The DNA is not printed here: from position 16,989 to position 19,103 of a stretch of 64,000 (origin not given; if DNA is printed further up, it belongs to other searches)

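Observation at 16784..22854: Compact RiPP-like biosynthetic cluster with an unusual enzyme set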

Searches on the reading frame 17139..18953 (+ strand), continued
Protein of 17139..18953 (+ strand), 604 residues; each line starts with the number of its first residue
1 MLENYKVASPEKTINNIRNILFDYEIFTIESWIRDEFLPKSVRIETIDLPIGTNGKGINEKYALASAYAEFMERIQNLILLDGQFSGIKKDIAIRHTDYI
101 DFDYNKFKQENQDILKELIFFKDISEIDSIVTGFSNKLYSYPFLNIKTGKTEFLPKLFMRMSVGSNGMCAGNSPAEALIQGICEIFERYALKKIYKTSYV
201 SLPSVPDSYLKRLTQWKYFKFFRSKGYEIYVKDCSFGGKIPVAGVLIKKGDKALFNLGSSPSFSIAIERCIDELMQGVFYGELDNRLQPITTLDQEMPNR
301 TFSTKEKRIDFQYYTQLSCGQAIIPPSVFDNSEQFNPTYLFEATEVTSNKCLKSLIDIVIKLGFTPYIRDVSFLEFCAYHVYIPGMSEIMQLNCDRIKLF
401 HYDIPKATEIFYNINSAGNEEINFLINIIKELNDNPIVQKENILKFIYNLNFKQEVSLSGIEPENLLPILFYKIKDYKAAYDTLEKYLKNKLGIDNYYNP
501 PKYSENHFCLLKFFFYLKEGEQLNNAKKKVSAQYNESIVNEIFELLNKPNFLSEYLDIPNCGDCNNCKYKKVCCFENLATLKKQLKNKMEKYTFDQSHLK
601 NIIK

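Call 29: find_encoding_contigs(protein=P0114, flank=10000, max_places=2)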
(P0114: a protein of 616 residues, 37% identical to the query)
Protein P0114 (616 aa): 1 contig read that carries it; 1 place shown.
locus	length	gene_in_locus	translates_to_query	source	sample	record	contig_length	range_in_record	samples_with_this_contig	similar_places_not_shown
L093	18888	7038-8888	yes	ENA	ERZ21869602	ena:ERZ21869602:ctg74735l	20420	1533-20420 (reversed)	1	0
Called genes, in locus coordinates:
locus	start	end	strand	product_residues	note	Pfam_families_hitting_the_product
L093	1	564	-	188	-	?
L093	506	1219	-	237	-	PF03972:MmgE_PrpD_N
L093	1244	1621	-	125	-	PF12680:SnoaL_2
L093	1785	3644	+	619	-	PF01209:Ubie_methyltran, PF13489:Methyltransf_23, PF08241:Methyltransf_11, PF08242:Methyltransf_12, PF13649:Methyltransf_25, PF13847:Methyltransf_31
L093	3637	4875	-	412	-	PF19892:DUF6365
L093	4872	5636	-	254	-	PF00483:NTP_transferase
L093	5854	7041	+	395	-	PF04055:Radical_SAM, PF13353:Fer4_12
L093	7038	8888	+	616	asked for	PF02624:YcaO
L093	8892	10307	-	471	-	PF04055:Radical_SAM, PF13353:Fer4_12 (weak)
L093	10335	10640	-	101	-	PF07862:Nif11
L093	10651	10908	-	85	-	-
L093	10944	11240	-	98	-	-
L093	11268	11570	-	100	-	PF07862:Nif11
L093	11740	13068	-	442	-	PF04055:Radical_SAM, PF13353:Fer4_12 (faint)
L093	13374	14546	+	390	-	-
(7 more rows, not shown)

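Call 48: find_encoding_contigs(protein=P0112, flank=10000, max_places=2)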
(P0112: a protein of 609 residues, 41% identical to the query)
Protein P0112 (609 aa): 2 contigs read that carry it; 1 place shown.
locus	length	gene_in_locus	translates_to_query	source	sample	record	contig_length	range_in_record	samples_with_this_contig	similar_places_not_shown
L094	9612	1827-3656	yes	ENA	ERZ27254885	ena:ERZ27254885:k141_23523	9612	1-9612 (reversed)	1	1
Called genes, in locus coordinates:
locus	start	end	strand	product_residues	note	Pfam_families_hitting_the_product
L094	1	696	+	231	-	?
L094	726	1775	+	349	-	PF14399:BtrH_N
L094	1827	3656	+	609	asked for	PF02624:YcaO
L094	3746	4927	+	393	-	PF04055:Radical_SAM, PF13353:Fer4_12 (weak)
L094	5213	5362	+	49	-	-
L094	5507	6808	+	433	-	PF04055:Radical_SAM, PF13353:Fer4_12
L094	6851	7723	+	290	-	PF13650:Asp_protease_2 (weak), PF13975:gag-asp_proteas (weak)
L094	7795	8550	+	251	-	-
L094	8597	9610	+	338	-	?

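Call 49: find_encoding_contigs(protein=P0115, flank=10000, max_places=2)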
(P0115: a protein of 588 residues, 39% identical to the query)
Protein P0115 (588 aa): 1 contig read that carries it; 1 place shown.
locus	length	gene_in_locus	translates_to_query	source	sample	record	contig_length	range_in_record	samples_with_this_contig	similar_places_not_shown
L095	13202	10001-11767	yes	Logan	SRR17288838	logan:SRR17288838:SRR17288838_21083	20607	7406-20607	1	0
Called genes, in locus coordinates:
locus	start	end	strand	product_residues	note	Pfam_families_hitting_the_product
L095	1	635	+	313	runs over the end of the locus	-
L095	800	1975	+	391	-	PF04055:Radical_SAM, PF13353:Fer4_12 (weak), PF13186:SPASM (weak)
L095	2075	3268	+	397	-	PF04055:Radical_SAM, PF13353:Fer4_12 (weak), PF13186:SPASM (weak)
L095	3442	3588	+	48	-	-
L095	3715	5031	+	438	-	PF13353:Fer4_12, PF04055:Radical_SAM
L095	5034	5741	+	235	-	-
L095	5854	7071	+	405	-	PF13650:Asp_protease_2, PF13975:gag-asp_proteas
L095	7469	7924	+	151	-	PF13565:HTH_32 (faint)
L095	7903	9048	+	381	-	PF22483:Mu-transpos_C_2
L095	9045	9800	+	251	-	PF01695:IstB_IS21, PF00308:Bac_DnaA (weak)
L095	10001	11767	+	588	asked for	PF02624:YcaO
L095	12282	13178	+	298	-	PF02160:Peptidase_A3 (weak), PF13650:Asp_protease_2, PF13975:gag-asp_proteas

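Call 50: find_encoding_contigs(protein=P0116, flank=10000, max_places=2)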
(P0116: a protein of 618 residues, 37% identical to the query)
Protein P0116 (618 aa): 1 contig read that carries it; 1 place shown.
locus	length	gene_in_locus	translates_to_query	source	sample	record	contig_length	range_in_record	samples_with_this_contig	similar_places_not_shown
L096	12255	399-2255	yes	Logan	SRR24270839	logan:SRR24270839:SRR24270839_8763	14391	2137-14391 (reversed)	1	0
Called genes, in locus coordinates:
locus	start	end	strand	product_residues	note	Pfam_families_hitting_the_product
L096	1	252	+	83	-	?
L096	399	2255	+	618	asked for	PF02624:YcaO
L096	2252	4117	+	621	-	PF04055:Radical_SAM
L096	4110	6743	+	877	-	PF00501:AMP-binding, PF00550:PP-binding (weak)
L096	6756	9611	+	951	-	PF00675:Peptidase_M16, PF05193:Peptidase_M16_C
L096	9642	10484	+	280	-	PF02353:CMAS, PF13847:Methyltransf_31, PF08241:Methyltransf_11, PF08242:Methyltransf_12, PF13649:Methyltransf_25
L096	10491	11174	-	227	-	PF04072:LCM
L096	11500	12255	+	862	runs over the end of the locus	PF01326:PPDK_N, PF27448:Rph_4th, PF00391:PEP-utilizers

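Call 60: search_solved_structures(query=window:17139-18953:+, max_evalue=0.001, show_alignments=1)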
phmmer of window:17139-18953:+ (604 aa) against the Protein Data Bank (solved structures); distinct sequences matched with E-value up to 0.001: 2.
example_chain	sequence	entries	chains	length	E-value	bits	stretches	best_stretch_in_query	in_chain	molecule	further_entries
4q84_A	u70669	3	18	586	8.7e-24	87.3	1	31-390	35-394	Ribosomal protein S12 methylthiotransferase accessory factor YcaO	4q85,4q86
2o6s_A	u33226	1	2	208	0.00049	22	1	96-219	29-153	Variable lymphocyte receptor B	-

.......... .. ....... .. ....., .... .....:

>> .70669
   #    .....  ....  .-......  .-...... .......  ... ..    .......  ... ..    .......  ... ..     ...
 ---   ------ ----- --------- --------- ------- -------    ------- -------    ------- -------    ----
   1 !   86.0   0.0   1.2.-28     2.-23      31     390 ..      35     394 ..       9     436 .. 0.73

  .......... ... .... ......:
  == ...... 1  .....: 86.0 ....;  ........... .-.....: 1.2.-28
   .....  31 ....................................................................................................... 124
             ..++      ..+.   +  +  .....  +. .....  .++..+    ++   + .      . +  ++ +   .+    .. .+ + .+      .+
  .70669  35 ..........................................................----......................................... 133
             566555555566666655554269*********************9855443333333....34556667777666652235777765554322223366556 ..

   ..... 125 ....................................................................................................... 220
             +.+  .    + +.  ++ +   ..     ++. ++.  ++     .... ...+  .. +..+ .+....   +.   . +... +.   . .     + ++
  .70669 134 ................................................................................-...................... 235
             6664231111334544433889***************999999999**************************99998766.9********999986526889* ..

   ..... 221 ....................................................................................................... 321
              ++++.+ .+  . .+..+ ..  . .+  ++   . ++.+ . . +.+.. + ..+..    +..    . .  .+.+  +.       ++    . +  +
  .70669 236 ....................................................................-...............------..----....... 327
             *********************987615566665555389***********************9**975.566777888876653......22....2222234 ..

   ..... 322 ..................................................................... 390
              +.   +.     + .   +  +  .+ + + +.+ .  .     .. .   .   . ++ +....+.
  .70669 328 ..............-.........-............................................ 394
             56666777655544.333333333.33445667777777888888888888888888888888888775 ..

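Call 76: predict_structure(alignment_id=A1)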
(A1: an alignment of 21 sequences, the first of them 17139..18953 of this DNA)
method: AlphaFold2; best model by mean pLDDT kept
length: 604 residues; sequences in the alignment: 21
mean_pLDDT: 91.2   pTM: 0.91
mean pLDDT of the five models: 91.2, 90.7, 90.4, 89.6, 89.0
residues with pLDDT >= 90: 442; 70-90: 141; 50-70: 21; < 50: 0
segments of 3 or more residues with pLDDT < 50: none
pLDDT, mean of each block of 10 residues (from residue 1): 78 96 92 88 89 91 95 93 66 85 92 93 88 84 95 94 95 96 97 89 95 94 95 96 97 96 96 88 92 88 94 92 92 93 91 96 97 96 97 92 92 93 97 93 89 82 93 96 94 89 92 97 96 94 90 82 70 82 91 90 77
secondary structure, 60 per line:
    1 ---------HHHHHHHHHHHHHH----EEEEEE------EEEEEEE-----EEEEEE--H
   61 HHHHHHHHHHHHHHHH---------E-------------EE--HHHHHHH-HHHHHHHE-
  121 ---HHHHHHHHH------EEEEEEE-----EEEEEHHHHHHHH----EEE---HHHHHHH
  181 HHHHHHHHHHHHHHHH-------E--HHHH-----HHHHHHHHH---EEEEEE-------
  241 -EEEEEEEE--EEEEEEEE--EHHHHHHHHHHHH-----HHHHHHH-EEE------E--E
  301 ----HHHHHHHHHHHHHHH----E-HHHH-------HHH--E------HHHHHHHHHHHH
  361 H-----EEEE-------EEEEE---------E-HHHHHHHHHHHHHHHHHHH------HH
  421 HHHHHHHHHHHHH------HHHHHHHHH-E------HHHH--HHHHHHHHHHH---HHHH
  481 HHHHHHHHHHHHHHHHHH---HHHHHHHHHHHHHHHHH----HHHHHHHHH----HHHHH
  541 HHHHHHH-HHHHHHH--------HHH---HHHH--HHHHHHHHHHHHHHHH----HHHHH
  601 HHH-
elements in order: H10-23 E28-33 E40-46 E52-57 H60-76 H104-110 H112-118 H124-132 E139-145 E151-155 H156-163 E168-170 H174-196 H207-210 H216-224 E228-233 E242-249 E252-259 H263-274 H280-286 E288-290 H305-319 H326-329 H349-361 E367-370 E378-382 H394-412 H419-433 H440-448 H457-460 H463-473 H477-498 H502-518 H523-531 H536-547 H549-555 H570-573 H576-591 H596-603

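Call 79: fold_search(model_id=the predicted structure, library=pdb)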
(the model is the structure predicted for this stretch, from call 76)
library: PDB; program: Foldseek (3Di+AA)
matches with E <= 10: 184; with E <= 0.001: 39
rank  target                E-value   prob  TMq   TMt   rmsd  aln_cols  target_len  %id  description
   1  4q86_E                1.3e-25  1.00  0.67  0.69   6.9       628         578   21  YcaO with AMP Bound (released 2014-08-13)
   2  4q86_B                2.6e-25  1.00  0.71  0.73   6.0       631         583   21  YcaO with AMP Bound (released 2014-08-13)
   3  4q86_G                4.5e-25  1.00  0.67  0.70   6.9       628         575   21  YcaO with AMP Bound (released 2014-08-13)
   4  4q86_F                4.7e-25  1.00  0.69  0.73   6.1       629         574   21  YcaO with AMP Bound (released 2014-08-13)
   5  4q85_D                4.9e-25  1.00  0.70  0.74   6.2       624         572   20  YcaO with Non-hydrolyzable ATP (AMPCPP) Bound (released 2014-08-13)
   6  4q86_A                6.2e-25  1.00  0.67  0.69   6.8       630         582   21  YcaO with AMP Bound (released 2014-08-13)
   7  4q85_E                7.3e-25  1.00  0.67  0.71   6.7       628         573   20  YcaO with Non-hydrolyzable ATP (AMPCPP) Bound (released 2014-08-13)
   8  4q85_B                8.7e-25  1.00  0.71  0.74   6.0       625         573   20  YcaO with Non-hydrolyzable ATP (AMPCPP) Bound (released 2014-08-13)
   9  4q86_C                1.0e-24  1.00  0.66  0.70   6.9       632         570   21  YcaO with AMP Bound (released 2014-08-13)
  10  4q85_H                1.7e-24  1.00  0.70  0.74   6.1       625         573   20  YcaO with Non-hydrolyzable ATP (AMPCPP) Bound (released 2014-08-13)
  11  4q85_F                1.8e-24  1.00  0.70  0.73   6.2       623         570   20  YcaO with Non-hydrolyzable ATP (AMPCPP) Bound (released 2014-08-13)
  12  4q85_C                2.6e-24  1.00  0.68  0.72   6.3       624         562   20  YcaO with Non-hydrolyzable ATP (AMPCPP) Bound (released 2014-08-13)
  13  4q85_A                4.6e-24  1.00  0.67  0.72   6.4       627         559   20  YcaO with Non-hydrolyzable ATP (AMPCPP) Bound (released 2014-08-13)
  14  4q84_B                5.0e-24  1.00  0.71  0.74   6.1       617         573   20  Apo YcaO (released 2014-08-13)
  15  4q84_A                2.2e-23  1.00  0.70  0.74   6.2       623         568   20  Apo YcaO (released 2014-08-13)
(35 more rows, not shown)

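Call 91: search_protein_families(library=pfam, proteins=[L092:930-2180:+, L090:4762-6075:+, L096:4110-6743:+, L096:2252-4117:+, L090:2392-4281:+], max_evalue=0.001)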
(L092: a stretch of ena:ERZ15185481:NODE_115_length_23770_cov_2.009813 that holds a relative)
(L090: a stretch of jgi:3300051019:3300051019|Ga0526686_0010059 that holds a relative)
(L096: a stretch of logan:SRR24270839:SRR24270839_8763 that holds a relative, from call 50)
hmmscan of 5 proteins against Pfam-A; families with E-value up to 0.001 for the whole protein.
L092:930-2180:+ (416 aa): 5 families
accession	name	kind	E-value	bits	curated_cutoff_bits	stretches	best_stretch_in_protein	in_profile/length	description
PF13650.11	Asp_protease_2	-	1.3e-16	61.4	24.3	1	69-160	1-90/90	Aspartyl protease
PF13975.11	gag-asp_proteas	-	5.8e-12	46.5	28.2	1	69-162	1-91/92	gag-polyprotein putative aspartyl protease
PF00595.29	PDZ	-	2.3e-08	34.8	23.2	1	330-389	11-74/81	PDZ domain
PF17820.7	PDZ_6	-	4.8e-06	26.7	27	1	343-376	1-34/54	PDZ domain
PF13180.12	PDZ_2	-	0.00096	19.8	27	0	332-379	4-51/80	PDZ domain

L090:4762-6075:+ (437 aa): 2 families
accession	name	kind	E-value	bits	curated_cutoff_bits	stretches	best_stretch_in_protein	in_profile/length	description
PF04055.27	Radical_SAM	-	1.6e-18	67.9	29.5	1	162-320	3-166/166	Radical SAM superfamily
PF02310.24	B12-binding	-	2.1e-11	44.1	32.1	1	52-115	48-117/121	B12 binding domain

L096:4110-6743:+ (877 aa): 2 families
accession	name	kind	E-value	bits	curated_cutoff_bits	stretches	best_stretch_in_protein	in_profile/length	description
PF00501.34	AMP-binding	-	1.1e-50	173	29.9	1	41-425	18-384/384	AMP-binding enzyme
PF00550.31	PP-binding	-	4.2e-07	30.5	20.8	1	605-665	3-65/67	Phosphopantetheine attachment site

L096:2252-4117:+ (621 aa): 2 families
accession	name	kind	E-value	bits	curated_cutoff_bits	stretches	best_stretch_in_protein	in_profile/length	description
PF04055.27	Radical_SAM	-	2.5e-11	44.5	29.5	1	273-430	3-161/166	Radical SAM superfamily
PF02310.24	B12-binding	-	0.00022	21.5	32.1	0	142-218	44-120/121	B12 binding domain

L090:2392-4281:+ (629 aa): 1 family
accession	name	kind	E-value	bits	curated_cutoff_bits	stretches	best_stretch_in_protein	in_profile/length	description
PF04055.27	Radical_SAM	-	4.8e-12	46.8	29.5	1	273-431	3-163/166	Radical SAM superfamily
